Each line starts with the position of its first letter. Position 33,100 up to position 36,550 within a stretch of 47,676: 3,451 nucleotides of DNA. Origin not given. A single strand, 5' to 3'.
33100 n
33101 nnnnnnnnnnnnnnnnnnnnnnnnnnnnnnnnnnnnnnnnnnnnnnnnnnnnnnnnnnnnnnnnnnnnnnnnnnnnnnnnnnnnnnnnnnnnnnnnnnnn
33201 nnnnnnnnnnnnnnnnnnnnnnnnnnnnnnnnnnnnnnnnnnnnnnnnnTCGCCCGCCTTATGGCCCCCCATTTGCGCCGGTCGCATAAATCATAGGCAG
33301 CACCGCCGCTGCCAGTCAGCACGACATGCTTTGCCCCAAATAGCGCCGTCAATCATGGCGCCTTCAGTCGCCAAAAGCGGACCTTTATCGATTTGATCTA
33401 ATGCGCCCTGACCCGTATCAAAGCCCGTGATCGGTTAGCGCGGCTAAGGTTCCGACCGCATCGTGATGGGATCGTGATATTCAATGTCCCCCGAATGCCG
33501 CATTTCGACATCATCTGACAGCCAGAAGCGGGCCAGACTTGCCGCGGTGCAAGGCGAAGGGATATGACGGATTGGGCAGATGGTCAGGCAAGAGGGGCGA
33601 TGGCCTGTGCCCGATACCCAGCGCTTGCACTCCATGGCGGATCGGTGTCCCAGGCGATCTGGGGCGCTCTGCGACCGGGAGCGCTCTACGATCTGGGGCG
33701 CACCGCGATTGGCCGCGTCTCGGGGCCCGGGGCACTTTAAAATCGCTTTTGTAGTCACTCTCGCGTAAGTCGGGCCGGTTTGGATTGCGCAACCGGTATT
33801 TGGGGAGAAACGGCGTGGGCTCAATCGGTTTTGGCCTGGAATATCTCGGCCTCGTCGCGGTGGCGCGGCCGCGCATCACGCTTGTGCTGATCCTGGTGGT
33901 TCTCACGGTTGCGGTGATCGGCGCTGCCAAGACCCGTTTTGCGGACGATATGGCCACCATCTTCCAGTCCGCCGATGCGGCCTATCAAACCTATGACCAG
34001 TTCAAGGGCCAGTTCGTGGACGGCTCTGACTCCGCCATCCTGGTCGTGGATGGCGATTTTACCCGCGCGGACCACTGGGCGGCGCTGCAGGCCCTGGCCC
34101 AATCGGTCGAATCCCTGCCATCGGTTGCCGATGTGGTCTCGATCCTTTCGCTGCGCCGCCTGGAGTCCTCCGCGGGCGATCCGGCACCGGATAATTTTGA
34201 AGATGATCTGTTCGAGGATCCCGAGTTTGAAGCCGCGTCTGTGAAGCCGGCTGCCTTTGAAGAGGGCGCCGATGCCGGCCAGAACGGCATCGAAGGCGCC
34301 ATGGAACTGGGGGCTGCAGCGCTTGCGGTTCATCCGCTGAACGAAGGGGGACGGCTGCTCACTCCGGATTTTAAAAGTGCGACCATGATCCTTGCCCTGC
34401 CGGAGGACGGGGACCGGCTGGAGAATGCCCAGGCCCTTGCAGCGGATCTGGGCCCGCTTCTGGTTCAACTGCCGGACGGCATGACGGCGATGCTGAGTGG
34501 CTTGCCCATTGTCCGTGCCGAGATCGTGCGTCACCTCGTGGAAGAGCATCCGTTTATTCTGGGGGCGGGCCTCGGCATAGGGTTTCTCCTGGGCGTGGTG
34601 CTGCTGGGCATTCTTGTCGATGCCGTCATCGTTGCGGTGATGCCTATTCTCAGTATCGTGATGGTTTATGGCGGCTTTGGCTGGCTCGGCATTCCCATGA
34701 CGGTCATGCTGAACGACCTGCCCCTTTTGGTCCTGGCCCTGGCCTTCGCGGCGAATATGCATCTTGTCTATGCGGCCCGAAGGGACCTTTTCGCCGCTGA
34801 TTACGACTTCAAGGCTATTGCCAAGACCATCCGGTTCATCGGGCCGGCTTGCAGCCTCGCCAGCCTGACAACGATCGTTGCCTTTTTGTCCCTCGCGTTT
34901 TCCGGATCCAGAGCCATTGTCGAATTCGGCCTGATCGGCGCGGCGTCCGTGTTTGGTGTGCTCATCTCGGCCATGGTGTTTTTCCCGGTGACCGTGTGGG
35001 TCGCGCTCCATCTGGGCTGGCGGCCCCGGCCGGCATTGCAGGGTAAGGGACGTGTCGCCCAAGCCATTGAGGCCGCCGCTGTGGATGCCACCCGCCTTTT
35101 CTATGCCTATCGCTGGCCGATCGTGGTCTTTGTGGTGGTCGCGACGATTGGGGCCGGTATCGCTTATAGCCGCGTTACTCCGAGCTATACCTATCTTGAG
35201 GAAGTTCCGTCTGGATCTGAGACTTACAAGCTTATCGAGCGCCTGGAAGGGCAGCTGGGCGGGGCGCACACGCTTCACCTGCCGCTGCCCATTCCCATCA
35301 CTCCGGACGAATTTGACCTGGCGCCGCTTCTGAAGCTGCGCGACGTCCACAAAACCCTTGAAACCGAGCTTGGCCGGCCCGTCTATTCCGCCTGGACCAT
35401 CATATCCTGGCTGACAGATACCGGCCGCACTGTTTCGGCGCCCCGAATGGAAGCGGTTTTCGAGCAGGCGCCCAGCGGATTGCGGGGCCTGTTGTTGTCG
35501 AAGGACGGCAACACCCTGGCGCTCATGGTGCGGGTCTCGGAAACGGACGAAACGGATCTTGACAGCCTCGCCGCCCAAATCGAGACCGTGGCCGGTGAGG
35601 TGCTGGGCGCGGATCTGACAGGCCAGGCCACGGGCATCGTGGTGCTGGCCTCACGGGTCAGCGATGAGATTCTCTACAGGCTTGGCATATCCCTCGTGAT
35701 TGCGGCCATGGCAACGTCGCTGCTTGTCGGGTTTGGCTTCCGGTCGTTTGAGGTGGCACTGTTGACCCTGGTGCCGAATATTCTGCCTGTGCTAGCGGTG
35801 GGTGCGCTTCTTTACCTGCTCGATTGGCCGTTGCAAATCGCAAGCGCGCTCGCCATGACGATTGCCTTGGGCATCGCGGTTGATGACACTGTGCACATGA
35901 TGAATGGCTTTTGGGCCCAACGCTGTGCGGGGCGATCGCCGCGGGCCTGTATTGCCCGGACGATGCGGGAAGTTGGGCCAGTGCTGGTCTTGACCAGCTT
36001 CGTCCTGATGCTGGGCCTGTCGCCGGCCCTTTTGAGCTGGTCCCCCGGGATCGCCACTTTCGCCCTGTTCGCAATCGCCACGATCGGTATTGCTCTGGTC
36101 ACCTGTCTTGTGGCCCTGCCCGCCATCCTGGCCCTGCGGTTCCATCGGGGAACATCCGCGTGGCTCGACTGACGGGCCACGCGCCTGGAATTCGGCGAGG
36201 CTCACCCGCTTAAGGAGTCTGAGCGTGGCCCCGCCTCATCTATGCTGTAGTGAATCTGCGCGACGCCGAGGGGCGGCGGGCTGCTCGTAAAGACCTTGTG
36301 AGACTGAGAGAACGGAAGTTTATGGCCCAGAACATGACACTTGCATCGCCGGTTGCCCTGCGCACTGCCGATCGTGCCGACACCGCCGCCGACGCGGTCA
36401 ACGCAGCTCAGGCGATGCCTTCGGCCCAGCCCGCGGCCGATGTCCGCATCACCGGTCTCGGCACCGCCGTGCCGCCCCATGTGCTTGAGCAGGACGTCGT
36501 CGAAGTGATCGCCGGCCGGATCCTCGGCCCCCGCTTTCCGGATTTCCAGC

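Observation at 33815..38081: MMPL exporter + type III PKS + ICMT-like methyltransferase: candidate phenolic/pyrone lipid synthesis-and-export cassette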

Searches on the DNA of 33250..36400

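Call 62: search_rna_families(source=window, start=33250, end=36400, threshold=evalue, max_evalue=1)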
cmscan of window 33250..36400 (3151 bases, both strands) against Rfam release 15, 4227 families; matches with E-value up to 1: 0.
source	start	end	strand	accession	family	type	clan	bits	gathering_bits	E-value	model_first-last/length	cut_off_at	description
